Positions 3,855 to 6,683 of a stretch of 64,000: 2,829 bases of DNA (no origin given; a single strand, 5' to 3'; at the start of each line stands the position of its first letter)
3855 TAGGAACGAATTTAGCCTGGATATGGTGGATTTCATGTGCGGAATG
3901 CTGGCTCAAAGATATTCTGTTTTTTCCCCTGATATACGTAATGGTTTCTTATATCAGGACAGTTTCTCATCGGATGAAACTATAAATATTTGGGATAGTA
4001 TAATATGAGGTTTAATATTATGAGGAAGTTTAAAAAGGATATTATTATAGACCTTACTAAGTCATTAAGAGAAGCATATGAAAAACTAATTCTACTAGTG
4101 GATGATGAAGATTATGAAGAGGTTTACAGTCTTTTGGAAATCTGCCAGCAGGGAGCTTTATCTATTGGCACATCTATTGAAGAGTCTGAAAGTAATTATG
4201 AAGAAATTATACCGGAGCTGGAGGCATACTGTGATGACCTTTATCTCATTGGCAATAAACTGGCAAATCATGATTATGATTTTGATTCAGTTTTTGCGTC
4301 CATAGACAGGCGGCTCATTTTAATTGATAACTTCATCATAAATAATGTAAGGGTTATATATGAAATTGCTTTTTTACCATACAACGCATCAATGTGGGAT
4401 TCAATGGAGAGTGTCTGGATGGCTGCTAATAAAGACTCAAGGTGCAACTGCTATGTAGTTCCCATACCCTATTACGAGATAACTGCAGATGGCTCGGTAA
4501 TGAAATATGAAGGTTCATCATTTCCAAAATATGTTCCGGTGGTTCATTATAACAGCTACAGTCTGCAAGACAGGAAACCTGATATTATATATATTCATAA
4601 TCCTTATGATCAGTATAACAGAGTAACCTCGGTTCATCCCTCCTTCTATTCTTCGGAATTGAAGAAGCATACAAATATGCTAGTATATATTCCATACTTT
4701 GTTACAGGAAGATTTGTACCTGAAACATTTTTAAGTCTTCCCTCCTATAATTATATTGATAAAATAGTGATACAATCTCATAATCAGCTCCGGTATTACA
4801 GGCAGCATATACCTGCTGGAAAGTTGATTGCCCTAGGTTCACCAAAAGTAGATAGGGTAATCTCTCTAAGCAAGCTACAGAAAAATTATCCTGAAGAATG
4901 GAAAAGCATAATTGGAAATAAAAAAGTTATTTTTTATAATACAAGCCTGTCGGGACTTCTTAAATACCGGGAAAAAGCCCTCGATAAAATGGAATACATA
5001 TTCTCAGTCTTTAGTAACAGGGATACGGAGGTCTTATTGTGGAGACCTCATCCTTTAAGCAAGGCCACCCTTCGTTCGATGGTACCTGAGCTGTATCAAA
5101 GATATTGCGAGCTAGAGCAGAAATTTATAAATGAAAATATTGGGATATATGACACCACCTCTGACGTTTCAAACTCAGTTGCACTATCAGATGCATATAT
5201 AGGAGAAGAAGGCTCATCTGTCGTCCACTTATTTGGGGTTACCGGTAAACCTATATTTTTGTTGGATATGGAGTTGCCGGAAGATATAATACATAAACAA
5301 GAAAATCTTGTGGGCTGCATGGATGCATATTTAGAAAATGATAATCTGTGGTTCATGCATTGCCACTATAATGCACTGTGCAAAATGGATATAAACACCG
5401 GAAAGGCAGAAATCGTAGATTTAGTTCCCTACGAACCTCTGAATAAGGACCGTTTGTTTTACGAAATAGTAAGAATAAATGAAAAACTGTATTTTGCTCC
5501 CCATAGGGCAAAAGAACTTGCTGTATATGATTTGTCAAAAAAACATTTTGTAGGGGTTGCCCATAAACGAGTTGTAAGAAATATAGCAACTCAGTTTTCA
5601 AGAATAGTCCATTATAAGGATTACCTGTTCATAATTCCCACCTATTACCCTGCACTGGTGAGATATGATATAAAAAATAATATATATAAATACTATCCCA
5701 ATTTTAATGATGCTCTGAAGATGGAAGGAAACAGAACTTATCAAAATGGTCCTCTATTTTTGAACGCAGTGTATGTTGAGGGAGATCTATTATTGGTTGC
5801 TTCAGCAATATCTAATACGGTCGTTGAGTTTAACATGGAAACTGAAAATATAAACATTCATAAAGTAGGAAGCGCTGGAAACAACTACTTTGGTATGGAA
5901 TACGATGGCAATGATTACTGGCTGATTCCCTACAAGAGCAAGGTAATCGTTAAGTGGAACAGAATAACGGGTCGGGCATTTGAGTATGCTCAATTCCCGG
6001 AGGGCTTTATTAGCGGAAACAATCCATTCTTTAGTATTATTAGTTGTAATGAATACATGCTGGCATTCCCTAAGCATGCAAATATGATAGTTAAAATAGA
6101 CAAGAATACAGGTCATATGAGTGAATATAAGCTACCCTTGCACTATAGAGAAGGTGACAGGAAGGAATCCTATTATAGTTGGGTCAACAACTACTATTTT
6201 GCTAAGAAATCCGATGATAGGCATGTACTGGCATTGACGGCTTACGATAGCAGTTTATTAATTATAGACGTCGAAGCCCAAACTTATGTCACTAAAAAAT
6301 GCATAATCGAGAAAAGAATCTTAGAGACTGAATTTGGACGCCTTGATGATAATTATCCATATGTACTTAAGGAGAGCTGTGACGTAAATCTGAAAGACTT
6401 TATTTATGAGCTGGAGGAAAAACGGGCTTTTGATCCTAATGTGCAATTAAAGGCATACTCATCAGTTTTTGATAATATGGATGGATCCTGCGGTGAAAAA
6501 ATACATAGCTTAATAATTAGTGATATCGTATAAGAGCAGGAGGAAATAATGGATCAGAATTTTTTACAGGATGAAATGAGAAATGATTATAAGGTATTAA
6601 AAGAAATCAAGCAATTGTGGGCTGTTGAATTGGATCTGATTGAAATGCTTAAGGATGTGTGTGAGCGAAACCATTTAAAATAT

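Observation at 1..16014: Exporter-less polyol-phosphate/phosphodiester glycan-decoration island next to the late flagellar operon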

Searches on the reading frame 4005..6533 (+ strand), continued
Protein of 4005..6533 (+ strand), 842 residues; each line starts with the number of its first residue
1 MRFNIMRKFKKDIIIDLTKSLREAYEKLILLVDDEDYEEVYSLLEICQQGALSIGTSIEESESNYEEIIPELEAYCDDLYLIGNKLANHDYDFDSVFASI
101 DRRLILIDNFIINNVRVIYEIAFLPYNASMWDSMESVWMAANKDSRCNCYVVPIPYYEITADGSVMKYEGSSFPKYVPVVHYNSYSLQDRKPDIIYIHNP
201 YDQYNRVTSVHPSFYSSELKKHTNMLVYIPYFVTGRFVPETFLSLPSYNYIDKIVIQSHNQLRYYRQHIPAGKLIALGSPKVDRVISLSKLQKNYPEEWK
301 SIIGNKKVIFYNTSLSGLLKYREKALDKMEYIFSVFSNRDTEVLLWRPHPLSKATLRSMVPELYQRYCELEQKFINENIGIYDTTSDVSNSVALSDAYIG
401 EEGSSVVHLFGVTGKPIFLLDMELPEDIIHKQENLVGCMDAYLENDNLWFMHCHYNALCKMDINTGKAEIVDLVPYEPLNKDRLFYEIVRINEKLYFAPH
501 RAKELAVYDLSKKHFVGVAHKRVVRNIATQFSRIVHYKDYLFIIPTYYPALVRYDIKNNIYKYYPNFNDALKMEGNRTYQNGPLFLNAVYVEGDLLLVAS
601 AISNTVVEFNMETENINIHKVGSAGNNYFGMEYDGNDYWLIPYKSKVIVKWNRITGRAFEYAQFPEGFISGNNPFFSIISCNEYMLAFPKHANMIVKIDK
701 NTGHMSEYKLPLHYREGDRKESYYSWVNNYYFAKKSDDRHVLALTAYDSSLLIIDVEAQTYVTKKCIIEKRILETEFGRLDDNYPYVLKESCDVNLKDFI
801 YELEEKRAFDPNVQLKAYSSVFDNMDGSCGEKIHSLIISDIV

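Call 77: search_protein_families(library=pfam, alignment_id=A2, max_evalue=1)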
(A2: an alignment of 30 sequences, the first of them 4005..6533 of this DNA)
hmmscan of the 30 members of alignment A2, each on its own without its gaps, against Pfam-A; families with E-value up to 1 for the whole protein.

A. member 1, window:4005-6533:+ (842 aa): 0 families

B. families by the number of members that match (of 30 scanned): 30 families (the first 25 are shown)
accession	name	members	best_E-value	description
PF21959.2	DUF6923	12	2.5e-06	Repeat of unknown function (DUF6923)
PF04464.20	Glyphos_transf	10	2.2e-09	CDP-Glycerol:Poly(glycerophosphate) glycerophosphotransferase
PF13964.12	Kelch_6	3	0.00019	Kelch motif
PF25210.1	Kelch_FKB95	2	0.0011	FKB95, Kelch-repeats domain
PF02191.22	OLF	1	0.0068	Olfactomedin-like domain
PF22526.2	DUF7000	1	0.011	Domain of unknown function (DUF7000)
PF12755.13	Vac14_Fab1_bd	1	0.014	Vacuolar 14 Fab1-binding region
PF07646.21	Kelch_2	1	0.027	Kelch motif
PF24796.1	WDR55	1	0.031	WDR55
PF24681.1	Kelch_KLHDC2_KLHL20_DRC7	1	0.05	KLHDC2/KLHL20/DRC7 Kelch-repeats domain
PF23966.1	DUF7294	1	0.053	Domain of unknown function (DUF7294)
PF08806.17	Sep15_SelM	1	0.071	Sep15/SelM redox domain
PF24495.1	Ig_TMEM131_2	1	0.079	Transmembrane protein 131 second Ig-like domain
PF09920.14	DUF2150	1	0.08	Uncharacterized protein conserved in archaea (DUF2150)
PF07011.16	Elf4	1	0.088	Early Flowering 4 domain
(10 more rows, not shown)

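Call 87: find_encoding_contigs(protein=P0056, flank=10000, max_places=1)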
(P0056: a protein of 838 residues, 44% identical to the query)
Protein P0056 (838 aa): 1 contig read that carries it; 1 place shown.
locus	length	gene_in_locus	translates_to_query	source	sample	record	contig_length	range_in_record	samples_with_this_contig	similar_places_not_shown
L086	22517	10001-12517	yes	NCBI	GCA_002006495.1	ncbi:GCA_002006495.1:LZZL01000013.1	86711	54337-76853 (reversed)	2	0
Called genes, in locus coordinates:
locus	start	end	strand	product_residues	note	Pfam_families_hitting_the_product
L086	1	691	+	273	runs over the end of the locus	PF00669:Flagellin_N, PF00700:Flagellin_C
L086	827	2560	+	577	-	PF01973:MptE-like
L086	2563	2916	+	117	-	PF26154:DUF8042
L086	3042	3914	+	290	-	PF03102:NeuB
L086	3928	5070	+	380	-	PF02348:CTP_transf_3, PF13419:HAD_2 (weak), PF00702:Hydrolase, PF08282:Hydrolase_3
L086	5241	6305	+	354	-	PF00535:Glycos_transf_2, PF00515:TPR_1 (faint), PF07719:TPR_2 (faint), PF13181:TPR_8 (faint), PF13424:TPR_12 (faint)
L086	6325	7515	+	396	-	-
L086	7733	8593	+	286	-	PF04991:LicD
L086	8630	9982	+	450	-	PF01467:CTP_transf_like, PF01408:GFO_IDH_MocA, PF22725:GFO_IDH_MocA_C3 (weak)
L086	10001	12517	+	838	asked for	-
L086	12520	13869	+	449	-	PF00149:Metallophos, PF12850:Metallophos_2 (faint)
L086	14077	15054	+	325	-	PF22674:C2185-like_N, PF02353:CMAS (weak), PF01209:Ubie_methyltran (weak), PF13489:Methyltransf_23, PF13847:Methyltransf_31, PF08241:Methyltransf_11, PF08242:Methyltransf_12, PF13649:Methyltransf_25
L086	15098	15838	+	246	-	PF03009:GDPD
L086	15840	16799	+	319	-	PF00535:Glycos_transf_2, PF10111:Glyco_tranf_2_2, PF13641:Glyco_tranf_2_3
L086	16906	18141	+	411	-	PF04055:Radical_SAM, PF13353:Fer4_12 (faint)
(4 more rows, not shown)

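Call 88: find_encoding_contigs(protein=P0135, flank=10000, max_places=1)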
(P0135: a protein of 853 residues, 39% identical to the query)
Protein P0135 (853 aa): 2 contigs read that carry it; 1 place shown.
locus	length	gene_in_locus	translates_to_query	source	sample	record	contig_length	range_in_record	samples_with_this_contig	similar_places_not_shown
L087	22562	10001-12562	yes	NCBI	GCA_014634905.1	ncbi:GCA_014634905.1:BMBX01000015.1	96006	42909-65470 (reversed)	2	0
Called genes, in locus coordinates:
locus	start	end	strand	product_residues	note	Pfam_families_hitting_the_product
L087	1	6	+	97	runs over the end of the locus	PF04316:FlgM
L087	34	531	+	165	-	PF05130:FlgN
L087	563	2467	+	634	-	PF00460:Flg_bb_rod (weak), PF22638:FlgK_D1, PF06429:Flg_bbr_C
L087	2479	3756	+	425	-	PF00669:Flagellin_N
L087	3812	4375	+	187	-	PF20074:DUF6470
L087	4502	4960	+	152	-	PF02623:FliW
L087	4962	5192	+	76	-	PF02599:CsrA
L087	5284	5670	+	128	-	PF03646:FlaG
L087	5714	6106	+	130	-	PF02561:FliS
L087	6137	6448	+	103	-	-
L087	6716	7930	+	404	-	PF00669:Flagellin_N, PF00700:Flagellin_C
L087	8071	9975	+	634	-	PF00535:Glycos_transf_2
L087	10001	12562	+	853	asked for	-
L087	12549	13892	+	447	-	PF00149:Metallophos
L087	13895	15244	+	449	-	PF01467:CTP_transf_like, PF01408:GFO_IDH_MocA, PF22725:GFO_IDH_MocA_C3 (faint)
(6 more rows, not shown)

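Call 89: find_encoding_contigs(protein=P0148, flank=10000, max_places=1)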
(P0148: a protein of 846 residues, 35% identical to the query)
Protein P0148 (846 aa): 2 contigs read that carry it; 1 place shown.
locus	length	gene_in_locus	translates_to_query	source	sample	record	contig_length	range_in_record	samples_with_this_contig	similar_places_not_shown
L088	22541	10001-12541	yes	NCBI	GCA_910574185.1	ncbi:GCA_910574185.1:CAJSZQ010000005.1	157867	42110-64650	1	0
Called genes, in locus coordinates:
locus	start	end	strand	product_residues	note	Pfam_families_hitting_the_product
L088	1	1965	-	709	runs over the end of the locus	PF01627:Hpt, PF07194:P2, PF02895:H-kinase_dim, PF02518:HATPase_c, PF01584:CheW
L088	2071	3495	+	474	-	-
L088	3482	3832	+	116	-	PF01312:Bac_export_2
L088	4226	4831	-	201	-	PF07238:PilZ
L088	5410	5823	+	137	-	-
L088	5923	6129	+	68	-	PF21247:Fic-like_C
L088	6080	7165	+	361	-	PF00535:Glycos_transf_2, PF13424:TPR_12 (faint)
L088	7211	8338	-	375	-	-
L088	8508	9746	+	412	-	PF01210:NAD_Gly3P_dh_N (weak), PF03721:UDPG_MGDP_dh_N, PF00984:UDPG_MGDP_dh, PF03720:UDPG_MGDP_dh_C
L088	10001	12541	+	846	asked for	-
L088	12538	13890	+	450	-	PF01467:CTP_transf_like, PF01408:GFO_IDH_MocA, PF22725:GFO_IDH_MocA_C3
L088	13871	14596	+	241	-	PF03009:GDPD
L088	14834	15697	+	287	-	-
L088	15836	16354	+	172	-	-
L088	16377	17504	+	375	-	-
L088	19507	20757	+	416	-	PF04464:Glyphos_transf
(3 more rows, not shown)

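Call 92: find_encoding_contigs(protein=P0069, flank=10000, max_places=1)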
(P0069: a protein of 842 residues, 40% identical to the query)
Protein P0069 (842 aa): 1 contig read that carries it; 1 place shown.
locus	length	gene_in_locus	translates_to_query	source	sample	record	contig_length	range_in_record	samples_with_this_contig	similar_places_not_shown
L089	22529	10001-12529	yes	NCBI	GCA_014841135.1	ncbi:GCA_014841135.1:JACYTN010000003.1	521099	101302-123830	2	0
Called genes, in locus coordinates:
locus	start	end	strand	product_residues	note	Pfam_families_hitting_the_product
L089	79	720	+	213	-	PF05368:NmrA (weak), PF13460:NAD_binding_10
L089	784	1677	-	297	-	PF00583:Acetyltransf_1, PF13527:Acetyltransf_9, PF13673:Acetyltransf_10 (weak), PF13508:Acetyltransf_7 (weak)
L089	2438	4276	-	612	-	PF13365:Trypsin_2, PF01223:Endonuclease_NS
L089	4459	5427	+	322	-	PF00089:Trypsin, PF13365:Trypsin_2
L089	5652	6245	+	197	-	PF04542:Sigma70_r2, PF08281:Sigma70_r4_2 (weak)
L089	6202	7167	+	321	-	-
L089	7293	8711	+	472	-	PF01547:SBP_bac_1, PF13416:SBP_bac_8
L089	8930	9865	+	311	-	PF08484:Methyltransf_14 (weak), PF22674:C2185-like_N, PF00132:Hexapep, PF14602:Hexapep_2 (weak)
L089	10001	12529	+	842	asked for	-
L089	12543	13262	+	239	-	PF01128:IspD, PF12804:NTP_transf_3, PF02348:CTP_transf_3 (weak)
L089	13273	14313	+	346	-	PF01073:3Beta_HSD, PF01370:Epimerase, PF02719:Polysacc_synt_2, PF04321:RmlD_sub_bind, PF13460:NAD_binding_10 (weak), PF16363:GDP_Man_Dehyd, PF07993:NAD_binding_4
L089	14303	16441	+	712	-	-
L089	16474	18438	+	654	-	PF13489:Methyltransf_23 (weak), PF08241:Methyltransf_11 (weak), PF08242:Methyltransf_12 (weak), PF13649:Methyltransf_25 (weak), PF22674:C2185-like_N (weak)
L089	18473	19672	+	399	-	PF04991:LicD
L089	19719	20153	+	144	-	PF02569:Pantoate_ligase (faint), PF01467:CTP_transf_like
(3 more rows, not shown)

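Call 93: find_encoding_contigs(protein=P0129, flank=10000, max_places=1)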
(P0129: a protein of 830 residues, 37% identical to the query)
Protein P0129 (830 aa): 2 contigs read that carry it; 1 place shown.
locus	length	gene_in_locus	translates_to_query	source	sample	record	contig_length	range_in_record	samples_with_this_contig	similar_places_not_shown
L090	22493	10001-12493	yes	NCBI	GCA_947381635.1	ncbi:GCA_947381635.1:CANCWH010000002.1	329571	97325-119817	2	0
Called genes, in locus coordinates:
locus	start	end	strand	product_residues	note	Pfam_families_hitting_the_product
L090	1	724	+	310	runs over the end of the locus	PF00669:Flagellin_N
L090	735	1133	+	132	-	PF02623:FliW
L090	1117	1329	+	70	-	PF02599:CsrA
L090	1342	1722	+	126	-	PF02561:FliS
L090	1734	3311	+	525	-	PF02465:FliD_N, PF07195:FliD_C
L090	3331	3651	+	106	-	PF05400:FliT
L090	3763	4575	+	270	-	PF00669:Flagellin_N, PF00700:Flagellin_C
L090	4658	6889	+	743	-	PF00535:Glycos_transf_2, PF14559:TPR_19 (faint)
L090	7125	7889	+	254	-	PF01128:IspD, PF12804:NTP_transf_3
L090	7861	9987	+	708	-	-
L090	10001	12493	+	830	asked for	-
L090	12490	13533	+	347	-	PF05050:Methyltransf_21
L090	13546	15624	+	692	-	-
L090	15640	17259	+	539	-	PF08241:Methyltransf_11 (faint), PF13489:Methyltransf_23, PF05401:NodS (weak), PF08242:Methyltransf_12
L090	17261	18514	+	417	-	PF04991:LicD, PF22674:C2185-like_N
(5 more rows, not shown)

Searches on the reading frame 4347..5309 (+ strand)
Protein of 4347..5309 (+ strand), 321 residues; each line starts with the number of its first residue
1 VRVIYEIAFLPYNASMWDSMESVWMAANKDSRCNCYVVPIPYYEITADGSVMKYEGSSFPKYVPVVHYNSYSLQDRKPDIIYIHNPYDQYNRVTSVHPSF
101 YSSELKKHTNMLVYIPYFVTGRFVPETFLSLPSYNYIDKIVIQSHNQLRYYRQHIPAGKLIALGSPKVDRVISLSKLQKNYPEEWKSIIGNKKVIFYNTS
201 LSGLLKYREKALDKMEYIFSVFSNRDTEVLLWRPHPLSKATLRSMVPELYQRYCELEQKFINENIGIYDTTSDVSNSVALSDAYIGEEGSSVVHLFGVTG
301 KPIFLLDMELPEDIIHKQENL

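Call 76: search_solved_structures(query=A3, max_evalue=10, show_alignments=3)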
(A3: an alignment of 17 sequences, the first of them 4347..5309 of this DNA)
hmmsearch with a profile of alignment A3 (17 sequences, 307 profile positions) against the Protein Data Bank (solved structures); distinct sequences matched with E-value up to 10: 0.
